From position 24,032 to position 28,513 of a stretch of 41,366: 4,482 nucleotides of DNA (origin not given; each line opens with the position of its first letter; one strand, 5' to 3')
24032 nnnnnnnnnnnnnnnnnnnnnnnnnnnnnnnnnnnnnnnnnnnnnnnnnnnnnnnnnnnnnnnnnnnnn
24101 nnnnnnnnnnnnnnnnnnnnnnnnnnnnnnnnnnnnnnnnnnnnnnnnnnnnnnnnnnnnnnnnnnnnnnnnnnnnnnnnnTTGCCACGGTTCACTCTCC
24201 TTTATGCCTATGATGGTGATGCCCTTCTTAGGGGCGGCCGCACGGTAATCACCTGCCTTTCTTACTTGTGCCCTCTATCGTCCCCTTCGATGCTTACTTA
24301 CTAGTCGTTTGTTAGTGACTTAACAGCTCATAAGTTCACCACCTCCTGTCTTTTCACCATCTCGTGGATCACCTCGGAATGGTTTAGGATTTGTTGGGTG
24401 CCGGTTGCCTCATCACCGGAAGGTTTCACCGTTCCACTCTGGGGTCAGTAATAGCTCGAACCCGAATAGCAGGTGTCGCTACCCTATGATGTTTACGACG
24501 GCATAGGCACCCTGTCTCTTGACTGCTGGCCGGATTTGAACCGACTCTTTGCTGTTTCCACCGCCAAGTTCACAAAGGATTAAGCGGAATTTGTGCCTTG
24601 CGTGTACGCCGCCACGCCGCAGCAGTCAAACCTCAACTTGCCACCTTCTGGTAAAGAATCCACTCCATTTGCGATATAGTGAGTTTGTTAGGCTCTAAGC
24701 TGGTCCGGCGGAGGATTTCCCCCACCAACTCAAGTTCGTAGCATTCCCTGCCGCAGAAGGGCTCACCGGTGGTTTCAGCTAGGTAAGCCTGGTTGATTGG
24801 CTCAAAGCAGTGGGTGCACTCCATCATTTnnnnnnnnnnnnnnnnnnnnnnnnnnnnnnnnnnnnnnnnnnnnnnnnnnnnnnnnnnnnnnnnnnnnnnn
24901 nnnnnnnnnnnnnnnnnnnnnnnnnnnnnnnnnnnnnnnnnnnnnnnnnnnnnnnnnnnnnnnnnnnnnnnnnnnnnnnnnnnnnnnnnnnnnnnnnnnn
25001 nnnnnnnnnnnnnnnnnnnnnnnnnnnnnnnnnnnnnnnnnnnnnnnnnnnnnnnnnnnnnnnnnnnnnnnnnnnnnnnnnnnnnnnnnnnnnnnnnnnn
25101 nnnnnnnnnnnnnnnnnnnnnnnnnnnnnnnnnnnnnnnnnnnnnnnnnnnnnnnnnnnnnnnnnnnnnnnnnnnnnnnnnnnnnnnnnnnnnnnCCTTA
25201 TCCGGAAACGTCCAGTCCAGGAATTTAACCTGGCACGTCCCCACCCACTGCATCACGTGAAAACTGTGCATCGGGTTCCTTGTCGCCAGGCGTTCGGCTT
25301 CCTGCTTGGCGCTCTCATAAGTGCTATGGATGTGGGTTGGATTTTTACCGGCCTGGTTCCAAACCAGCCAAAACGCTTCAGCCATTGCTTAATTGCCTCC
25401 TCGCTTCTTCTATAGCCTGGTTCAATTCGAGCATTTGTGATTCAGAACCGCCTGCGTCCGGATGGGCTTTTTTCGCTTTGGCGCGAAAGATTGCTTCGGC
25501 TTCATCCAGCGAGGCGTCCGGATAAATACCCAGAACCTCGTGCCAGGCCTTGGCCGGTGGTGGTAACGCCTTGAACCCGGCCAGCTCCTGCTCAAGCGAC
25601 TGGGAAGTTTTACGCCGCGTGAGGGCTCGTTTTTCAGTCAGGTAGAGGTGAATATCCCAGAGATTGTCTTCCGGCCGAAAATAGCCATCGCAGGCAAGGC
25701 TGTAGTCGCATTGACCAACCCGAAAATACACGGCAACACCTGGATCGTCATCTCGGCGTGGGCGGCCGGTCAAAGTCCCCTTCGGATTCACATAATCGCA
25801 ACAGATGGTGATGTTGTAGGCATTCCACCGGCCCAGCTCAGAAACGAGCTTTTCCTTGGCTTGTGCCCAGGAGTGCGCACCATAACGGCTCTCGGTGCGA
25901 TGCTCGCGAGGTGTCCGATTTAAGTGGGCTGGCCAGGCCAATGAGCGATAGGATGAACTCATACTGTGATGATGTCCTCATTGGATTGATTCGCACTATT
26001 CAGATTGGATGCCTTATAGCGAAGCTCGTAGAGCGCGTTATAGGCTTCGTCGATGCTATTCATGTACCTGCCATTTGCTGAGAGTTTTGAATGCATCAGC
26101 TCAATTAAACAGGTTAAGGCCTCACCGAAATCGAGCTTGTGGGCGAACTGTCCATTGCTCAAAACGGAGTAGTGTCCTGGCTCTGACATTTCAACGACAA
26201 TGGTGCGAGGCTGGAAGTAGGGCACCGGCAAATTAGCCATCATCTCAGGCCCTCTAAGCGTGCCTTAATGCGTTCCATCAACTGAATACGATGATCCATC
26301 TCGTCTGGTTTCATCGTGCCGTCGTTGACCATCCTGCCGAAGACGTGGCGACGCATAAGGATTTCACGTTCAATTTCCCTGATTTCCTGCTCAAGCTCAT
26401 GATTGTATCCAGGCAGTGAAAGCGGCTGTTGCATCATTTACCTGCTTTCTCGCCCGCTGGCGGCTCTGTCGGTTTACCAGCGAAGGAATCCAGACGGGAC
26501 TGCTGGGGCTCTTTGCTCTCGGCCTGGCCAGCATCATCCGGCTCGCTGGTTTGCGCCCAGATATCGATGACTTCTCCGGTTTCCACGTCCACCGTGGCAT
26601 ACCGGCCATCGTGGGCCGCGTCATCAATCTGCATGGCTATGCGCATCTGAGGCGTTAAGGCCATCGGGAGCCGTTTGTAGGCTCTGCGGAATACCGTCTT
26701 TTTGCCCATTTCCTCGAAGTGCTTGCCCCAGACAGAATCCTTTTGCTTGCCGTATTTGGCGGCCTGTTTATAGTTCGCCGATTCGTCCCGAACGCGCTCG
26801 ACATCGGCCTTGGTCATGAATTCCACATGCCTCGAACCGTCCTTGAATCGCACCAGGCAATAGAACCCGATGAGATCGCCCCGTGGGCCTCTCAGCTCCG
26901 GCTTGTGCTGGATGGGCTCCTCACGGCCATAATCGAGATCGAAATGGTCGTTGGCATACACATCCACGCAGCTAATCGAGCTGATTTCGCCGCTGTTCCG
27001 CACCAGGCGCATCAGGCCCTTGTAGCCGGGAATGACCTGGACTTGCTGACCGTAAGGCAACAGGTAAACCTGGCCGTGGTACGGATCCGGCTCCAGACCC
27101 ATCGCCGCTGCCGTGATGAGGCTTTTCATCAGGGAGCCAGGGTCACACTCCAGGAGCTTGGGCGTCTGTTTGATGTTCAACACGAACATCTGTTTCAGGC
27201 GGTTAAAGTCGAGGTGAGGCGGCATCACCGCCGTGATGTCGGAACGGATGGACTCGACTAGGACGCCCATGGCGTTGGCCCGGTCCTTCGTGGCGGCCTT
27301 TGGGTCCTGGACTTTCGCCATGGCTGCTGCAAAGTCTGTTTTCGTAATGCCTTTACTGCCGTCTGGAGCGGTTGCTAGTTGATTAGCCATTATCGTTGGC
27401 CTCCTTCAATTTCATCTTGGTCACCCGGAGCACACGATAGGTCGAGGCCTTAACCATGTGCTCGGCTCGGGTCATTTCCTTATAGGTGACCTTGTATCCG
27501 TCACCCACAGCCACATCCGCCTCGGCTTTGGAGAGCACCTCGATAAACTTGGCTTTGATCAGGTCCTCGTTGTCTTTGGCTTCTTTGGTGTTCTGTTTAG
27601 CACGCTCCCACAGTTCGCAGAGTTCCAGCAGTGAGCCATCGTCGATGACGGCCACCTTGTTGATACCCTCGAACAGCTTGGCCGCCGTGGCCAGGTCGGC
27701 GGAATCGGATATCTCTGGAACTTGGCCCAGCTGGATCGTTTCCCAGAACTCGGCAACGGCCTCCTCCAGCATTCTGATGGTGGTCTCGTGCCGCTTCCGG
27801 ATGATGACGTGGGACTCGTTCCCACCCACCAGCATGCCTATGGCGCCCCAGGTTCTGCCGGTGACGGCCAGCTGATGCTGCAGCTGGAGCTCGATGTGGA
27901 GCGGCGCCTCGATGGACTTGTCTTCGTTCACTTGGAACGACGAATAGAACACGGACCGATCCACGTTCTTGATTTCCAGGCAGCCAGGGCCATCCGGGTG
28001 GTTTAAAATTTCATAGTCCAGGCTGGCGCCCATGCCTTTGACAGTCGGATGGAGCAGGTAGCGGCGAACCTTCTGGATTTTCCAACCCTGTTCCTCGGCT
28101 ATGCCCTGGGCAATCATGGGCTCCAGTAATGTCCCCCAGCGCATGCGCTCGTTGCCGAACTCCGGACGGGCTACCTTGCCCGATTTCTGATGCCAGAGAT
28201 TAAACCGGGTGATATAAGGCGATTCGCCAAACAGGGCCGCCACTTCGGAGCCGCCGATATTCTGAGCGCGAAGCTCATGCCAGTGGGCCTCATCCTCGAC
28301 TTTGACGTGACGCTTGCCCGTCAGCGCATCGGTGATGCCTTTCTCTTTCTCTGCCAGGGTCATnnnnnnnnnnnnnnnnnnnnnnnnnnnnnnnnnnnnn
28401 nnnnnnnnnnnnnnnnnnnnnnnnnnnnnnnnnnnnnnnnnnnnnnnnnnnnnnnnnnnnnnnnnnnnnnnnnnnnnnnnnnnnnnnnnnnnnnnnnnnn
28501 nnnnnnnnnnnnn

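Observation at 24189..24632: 444-bp stop-saturated gap in a gap-free early operon, with a GGTGA motif array, hairpins and an AT-rich tract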

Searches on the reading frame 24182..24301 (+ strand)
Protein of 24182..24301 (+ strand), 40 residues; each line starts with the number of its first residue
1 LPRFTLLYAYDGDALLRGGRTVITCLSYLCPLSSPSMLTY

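Call 79: search_protein_families(library=phrogs, proteins=[window:24182-24301:+], max_evalue=1)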
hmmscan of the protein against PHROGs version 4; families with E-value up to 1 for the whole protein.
seq(40 aa): 0 families

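Call 80: search_protein_families(library=pfam, proteins=[window:24182-24301:+], max_evalue=1)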
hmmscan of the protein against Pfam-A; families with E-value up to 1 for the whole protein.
seq(40 aa): 0 families

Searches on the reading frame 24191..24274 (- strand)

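Call 79: search_protein_families(library=phrogs, proteins=[window:24191-24274:-], max_evalue=1)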
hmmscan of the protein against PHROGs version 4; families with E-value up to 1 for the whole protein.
seq(28 aa): 1 family
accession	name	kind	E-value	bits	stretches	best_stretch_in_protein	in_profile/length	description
phrog_20603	-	unknown function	0.27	12.4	1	4-21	8-25/59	-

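Call 80: search_protein_families(library=pfam, proteins=[window:24191-24274:-], max_evalue=1)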
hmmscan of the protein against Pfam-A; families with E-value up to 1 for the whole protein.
seq(28 aa): 0 families

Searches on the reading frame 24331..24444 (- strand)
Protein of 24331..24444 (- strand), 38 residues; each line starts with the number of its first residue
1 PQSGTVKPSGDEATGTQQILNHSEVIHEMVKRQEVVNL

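Call 79: search_protein_families(library=phrogs, proteins=[window:24331-24444:-], max_evalue=1)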
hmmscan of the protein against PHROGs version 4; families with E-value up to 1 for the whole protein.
seq(38 aa): 1 family
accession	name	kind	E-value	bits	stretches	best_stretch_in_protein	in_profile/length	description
phrog_20800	-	unknown function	0.011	16.5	1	17-34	38-55/62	-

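Call 80: search_protein_families(library=pfam, proteins=[window:24331-24444:-], max_evalue=1)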
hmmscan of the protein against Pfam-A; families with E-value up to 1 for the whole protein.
seq(38 aa): 0 families

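Call 81: search_dna_similar(query=window:24331-24444:-, collection=phages, mode=protein, max_evalue=10, max_rows=15)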
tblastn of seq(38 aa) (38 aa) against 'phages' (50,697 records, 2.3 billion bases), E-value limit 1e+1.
Records with a match: 2; places in all: 2; records where one place covers at least 80% of the query: 2.
Best place of each record, by identity: <60% 2.
By first word of the organism name: Mycobacterium 2.
By host as written in the record: Mycobacterium smegmatis mc2 155 2.
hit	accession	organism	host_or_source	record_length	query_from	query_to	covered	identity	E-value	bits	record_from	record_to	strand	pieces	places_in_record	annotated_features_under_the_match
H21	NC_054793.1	Mycobacterium phage Kimona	Mycobacterium smegmatis mc2 155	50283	3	34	84%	40.6%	3e+0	29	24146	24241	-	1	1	30: tyrosine-type recombinase/integrase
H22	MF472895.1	Mycobacterium phage Kimona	Mycobacterium smegmatis mc2 155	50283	3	34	84%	40.6%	3e+0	29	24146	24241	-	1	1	30: integrase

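Call 86: search_protein_representatives(protein=window:24331-24444:-)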
Query: 38 residues. Proteins with E-value up to 0.001 (for the whole library): 0; up to 1e-10: 0; up to 1e-30: 0. The best 0 are listed.

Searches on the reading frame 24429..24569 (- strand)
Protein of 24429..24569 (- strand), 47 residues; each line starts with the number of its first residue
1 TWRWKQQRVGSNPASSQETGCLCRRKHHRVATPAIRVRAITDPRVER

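Call 79: search_protein_families(library=phrogs, proteins=[window:24429-24569:-], max_evalue=1)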
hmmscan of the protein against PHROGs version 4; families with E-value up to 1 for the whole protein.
seq(47 aa): 0 families

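Call 80: search_protein_families(library=pfam, proteins=[window:24429-24569:-], max_evalue=1)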
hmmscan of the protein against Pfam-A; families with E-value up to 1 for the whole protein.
seq(47 aa): 1 family
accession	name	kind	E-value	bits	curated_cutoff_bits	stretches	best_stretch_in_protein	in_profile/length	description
PF10533.14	Plant_zn_clust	-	0.034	14.7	23.5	1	11-41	14-44/49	Plant zinc cluster domain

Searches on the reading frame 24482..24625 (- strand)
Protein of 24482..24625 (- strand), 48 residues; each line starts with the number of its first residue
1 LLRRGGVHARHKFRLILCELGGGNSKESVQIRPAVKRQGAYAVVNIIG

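Call 79: search_protein_families(library=phrogs, proteins=[window:24482-24625:-], max_evalue=1)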
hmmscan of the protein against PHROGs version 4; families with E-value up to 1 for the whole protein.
seq(48 aa): 0 families

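Call 80: search_protein_families(library=pfam, proteins=[window:24482-24625:-], max_evalue=1)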
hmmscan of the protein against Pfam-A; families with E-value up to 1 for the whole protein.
seq(48 aa): 1 family
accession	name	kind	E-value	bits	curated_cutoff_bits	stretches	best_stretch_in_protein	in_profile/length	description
PF20803.2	PaaX_M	-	0.061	13.9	24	1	8-43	21-56/83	PaaX protein central Cas2-like domain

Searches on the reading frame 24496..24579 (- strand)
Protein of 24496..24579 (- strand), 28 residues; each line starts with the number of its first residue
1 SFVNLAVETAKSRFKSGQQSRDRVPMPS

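Call 79: search_protein_families(library=phrogs, proteins=[window:24496-24579:-], max_evalue=1)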
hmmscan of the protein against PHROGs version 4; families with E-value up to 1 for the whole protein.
seq(28 aa): 1 family
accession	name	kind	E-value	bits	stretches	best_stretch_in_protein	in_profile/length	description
phrog_8441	-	unknown function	0.11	13.6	1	3-21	31-49/58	-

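Call 80: search_protein_families(library=pfam, proteins=[window:24496-24579:-], max_evalue=1)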
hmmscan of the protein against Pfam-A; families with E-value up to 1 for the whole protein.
seq(28 aa): 0 families

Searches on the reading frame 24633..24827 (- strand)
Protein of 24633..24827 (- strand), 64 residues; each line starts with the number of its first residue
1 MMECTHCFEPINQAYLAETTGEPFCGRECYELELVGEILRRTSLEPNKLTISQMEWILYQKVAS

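Call 10: search_protein_families(library=phrogs, proteins=[window:24633-24827:-], max_evalue=0.001)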
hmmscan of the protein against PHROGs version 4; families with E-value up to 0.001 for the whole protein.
window:24633-24827:- (64 aa): 0 families

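Call 11: search_protein_families(library=pfam, proteins=[window:24633-24827:-], max_evalue=0.01)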
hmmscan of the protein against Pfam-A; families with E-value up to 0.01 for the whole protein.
window:24633-24827:- (64 aa): 0 families

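Call 19: find_encoding_contigs(protein=window:24633-24827:-, flank=3000, max_places=10)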
Protein window:24633-24827:- (64 aa): 6 contigs read that carry it; 4 places shown.
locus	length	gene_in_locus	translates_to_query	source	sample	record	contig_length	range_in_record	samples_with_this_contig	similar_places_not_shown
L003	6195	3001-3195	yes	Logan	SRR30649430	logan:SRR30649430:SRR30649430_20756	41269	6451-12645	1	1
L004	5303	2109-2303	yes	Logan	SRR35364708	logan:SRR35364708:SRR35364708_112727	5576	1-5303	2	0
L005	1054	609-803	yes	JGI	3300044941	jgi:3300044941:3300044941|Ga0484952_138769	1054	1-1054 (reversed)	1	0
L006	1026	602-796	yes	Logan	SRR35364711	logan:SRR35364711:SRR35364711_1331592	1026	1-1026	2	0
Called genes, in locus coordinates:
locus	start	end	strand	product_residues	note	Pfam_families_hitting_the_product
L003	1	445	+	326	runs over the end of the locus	PF09588:YqaJ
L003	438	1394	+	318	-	PF03837:RecT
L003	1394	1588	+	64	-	-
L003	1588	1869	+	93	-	-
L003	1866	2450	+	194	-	PF00226:DnaJ (weak)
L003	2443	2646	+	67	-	-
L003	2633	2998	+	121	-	-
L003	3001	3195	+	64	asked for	-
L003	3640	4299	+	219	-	-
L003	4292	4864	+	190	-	PF02075:RuvC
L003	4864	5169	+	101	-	-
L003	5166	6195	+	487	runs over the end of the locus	PF00270:DEAD, PF04851:ResIII, PF00271:Helicase_C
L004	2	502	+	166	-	?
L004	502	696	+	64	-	-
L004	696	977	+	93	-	-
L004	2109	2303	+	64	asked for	-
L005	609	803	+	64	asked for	-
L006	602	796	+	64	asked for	-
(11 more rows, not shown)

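Call 59: find_homologous_proteins(query=window:24633-24827:-, max_evalue=0.01)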
Query window:24633-24827:- (64 aa): 1 proteins with E <= 0.01 among 1 candidates.
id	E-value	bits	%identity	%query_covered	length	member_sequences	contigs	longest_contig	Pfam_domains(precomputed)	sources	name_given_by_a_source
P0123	3.9e-37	142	100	100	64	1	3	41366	-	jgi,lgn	jgi:hypothetical protein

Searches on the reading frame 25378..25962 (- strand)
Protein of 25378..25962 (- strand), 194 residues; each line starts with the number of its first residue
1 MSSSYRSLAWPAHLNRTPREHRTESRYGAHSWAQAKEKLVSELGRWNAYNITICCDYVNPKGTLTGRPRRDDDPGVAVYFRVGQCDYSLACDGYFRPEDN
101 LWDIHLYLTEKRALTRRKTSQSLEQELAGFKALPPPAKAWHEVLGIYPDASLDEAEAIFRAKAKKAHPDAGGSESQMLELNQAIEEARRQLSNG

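Call 10: search_protein_families(library=phrogs, proteins=[window:25378-25962:-], max_evalue=0.001)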
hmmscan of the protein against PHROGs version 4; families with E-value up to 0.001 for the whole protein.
window:25378-25962:- (194 aa): 2 families
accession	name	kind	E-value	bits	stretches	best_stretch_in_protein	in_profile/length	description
phrog_9210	-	unknown function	5.4e-41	141.5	1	6-190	8-202/204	-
phrog_13942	-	unknown function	3.3e-07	30.9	1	141-193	18-70/336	-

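Call 11: search_protein_families(library=pfam, proteins=[window:25378-25962:-], max_evalue=0.01)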
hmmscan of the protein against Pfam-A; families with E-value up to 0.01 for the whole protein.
window:25378-25962:- (194 aa): 1 family
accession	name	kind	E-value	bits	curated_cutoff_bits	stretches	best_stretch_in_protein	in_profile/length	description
PF00226.36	DnaJ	-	4.2e-07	30.4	27.8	1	140-193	2-55/63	DnaJ domain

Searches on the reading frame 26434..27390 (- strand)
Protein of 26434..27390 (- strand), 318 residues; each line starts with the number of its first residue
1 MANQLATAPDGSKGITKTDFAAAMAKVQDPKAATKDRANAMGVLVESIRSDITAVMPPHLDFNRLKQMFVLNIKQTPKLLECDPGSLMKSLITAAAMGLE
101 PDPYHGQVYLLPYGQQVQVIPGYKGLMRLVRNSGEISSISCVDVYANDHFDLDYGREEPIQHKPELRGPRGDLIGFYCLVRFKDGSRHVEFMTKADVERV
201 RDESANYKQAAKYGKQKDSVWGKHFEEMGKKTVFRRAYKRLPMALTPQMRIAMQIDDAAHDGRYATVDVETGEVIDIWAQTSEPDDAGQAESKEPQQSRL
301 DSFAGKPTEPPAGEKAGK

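Call 10: search_protein_families(library=phrogs, proteins=[window:26434-27390:-], max_evalue=0.001)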
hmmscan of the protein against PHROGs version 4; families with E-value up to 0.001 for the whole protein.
window:26434-27390:- (318 aa): 4 families
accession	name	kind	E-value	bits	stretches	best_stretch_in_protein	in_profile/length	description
phrog_148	-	DNA, RNA and nucleotide metabolism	3.3e-70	238.6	1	27-301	18-283/387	RecT-like ssDNA annealing protein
phrog_34786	-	unknown function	1.8e-14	54.8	1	15-116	7-106/116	-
phrog_19737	-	unknown function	9.7e-08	33.2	1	73-134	44-105/108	-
phrog_2780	-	DNA, RNA and nucleotide metabolism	1.7e-07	31.9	1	91-240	61-197/369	RecT-like ssDNA annealing protein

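Call 11: search_protein_families(library=pfam, proteins=[window:26434-27390:-], max_evalue=0.01)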
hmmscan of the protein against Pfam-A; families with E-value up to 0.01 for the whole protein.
window:26434-27390:- (318 aa): 1 family
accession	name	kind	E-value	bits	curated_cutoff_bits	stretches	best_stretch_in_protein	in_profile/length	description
PF03837.19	RecT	-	1.4e-42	145.9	24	1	66-251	4-180/198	RecT family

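Call 26: find_related_loci(query=window:26434-27390:-, collection=viral_contigs, flank=8000)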
Query window:26434-27390:- (318 aa) in viral_contigs; peptide patterns used: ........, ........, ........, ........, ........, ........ (x = any residue, [..] = any of these).
8 stretches matched a pattern, but none encodes a relative of the query by tblastn (E <= 1e-3).

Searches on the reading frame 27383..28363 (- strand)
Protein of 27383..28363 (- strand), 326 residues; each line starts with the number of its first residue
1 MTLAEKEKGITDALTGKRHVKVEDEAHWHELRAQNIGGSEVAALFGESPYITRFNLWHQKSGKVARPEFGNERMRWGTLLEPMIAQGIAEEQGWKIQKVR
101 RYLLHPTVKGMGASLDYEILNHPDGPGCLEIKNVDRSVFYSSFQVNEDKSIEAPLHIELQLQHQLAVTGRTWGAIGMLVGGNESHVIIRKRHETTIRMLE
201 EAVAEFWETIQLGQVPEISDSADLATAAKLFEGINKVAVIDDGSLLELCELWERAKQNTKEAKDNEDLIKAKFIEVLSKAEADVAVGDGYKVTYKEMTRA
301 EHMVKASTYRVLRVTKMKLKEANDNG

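Call 10: search_protein_families(library=phrogs, proteins=[window:27383-28363:-], max_evalue=0.001)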
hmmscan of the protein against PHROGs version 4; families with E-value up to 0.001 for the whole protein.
window:27383-28363:- (326 aa): 2 families
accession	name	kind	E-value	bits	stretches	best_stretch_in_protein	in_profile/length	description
phrog_434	-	DNA, RNA and nucleotide metabolism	3.1e-59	202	1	23-321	55-368/372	RecE-like recombination exonuclease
phrog_7655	-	DNA, RNA and nucleotide metabolism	3.5e-05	23.8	1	26-61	11-46/551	RecE-like recombination exonuclease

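Call 11: search_protein_families(library=pfam, proteins=[window:27383-28363:-], max_evalue=0.01)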
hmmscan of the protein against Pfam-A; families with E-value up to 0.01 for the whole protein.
window:27383-28363:- (326 aa): 1 family
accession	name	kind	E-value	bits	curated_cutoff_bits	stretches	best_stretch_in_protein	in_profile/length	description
PF09588.16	YqaJ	-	6.9e-29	101.5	22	1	27-170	1-149/150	YqaJ-like viral recombinase domain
